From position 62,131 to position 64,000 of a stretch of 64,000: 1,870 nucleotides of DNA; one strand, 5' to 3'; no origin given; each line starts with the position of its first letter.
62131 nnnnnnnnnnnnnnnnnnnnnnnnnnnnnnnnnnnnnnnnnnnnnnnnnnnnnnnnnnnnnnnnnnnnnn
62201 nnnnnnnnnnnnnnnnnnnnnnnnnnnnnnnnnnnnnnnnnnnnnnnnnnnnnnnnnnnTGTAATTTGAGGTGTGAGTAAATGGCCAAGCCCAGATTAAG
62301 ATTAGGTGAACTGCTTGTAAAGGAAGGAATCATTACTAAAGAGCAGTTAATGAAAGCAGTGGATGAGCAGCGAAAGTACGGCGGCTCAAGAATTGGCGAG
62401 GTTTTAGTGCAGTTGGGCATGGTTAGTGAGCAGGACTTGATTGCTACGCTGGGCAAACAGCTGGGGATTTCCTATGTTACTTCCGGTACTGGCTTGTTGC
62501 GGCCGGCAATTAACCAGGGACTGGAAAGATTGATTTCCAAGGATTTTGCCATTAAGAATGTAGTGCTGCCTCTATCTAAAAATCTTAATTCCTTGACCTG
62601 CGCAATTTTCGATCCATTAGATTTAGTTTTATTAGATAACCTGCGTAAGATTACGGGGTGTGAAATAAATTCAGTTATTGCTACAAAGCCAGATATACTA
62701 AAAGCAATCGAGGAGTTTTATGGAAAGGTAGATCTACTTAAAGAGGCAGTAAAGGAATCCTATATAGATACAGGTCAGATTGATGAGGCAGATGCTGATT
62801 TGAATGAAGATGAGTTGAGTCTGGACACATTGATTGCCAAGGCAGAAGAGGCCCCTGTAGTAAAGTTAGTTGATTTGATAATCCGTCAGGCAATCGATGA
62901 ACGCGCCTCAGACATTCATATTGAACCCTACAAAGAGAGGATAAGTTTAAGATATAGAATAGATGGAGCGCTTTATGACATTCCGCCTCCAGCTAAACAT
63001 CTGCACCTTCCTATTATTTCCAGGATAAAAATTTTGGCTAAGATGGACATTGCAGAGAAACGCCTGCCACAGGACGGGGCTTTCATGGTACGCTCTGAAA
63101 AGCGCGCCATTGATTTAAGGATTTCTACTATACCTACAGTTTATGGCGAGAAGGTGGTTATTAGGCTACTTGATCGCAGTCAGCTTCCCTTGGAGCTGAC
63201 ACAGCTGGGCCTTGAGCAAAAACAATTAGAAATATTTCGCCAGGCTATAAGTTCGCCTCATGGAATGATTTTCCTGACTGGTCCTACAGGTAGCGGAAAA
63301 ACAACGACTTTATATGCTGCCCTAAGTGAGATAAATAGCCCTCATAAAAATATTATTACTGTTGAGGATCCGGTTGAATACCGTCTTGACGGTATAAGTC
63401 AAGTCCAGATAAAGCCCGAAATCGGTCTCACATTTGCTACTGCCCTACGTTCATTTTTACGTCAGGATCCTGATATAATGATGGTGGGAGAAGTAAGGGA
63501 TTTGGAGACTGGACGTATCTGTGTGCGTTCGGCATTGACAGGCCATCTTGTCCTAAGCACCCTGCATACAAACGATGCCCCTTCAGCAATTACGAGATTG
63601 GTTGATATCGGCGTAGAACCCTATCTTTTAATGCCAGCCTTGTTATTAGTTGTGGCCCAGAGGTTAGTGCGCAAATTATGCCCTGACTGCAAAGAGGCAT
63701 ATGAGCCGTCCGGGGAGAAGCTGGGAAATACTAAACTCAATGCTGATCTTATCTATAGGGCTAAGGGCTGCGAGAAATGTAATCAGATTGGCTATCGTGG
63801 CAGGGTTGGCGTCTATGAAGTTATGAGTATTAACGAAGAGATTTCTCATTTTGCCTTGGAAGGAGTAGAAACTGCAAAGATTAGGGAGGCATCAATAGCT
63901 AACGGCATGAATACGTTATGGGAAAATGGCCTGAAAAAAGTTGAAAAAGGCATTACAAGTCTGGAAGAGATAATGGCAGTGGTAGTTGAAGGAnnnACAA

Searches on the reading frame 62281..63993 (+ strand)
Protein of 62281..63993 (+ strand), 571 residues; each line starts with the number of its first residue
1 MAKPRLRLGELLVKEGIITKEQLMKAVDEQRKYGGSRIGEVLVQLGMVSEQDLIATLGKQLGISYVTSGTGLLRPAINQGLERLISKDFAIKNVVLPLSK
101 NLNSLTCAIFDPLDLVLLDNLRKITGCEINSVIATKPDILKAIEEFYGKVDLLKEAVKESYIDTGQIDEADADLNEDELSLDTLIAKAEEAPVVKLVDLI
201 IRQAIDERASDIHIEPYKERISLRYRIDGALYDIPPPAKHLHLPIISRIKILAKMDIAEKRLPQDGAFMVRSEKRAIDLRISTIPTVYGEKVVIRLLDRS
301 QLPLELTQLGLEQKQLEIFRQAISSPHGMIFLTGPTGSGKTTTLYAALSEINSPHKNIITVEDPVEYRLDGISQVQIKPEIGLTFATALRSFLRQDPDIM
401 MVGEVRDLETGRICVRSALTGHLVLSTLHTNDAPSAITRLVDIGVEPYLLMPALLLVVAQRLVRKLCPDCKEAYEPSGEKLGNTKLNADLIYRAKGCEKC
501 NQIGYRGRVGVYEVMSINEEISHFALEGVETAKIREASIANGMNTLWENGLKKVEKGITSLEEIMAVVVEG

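Call 58: search_protein_families(library=pfam, proteins=[window:62281-63993:+], max_evalue=0.001)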
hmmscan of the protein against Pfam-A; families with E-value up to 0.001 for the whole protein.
window:62281-63993:+ (571 aa): 6 families
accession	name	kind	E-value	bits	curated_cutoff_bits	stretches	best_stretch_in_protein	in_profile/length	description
PF00437.27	T2SSE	-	1.3e-137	458.8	24.9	1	188-565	3-369/370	Type II/IV secretion system protein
PF05157.20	MshEN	-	3.3e-13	49.9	23.1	1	81-149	17-86/90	MshEN domain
PF13604.12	AAA_30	-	3e-05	24.3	27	1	311-349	2-40/191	AAA domain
PF13401.12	AAA_22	-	0.00017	22.3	27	0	326-367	4-45/130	AAA domain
PF25199.1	nSTAND_NTPase5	-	0.00029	21.1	34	1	321-370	35-85/145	Novel STAND NTPase 5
PF13191.12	AAA_16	-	0.0006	20.8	32.6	0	318-375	15-64/167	AAA ATPase domain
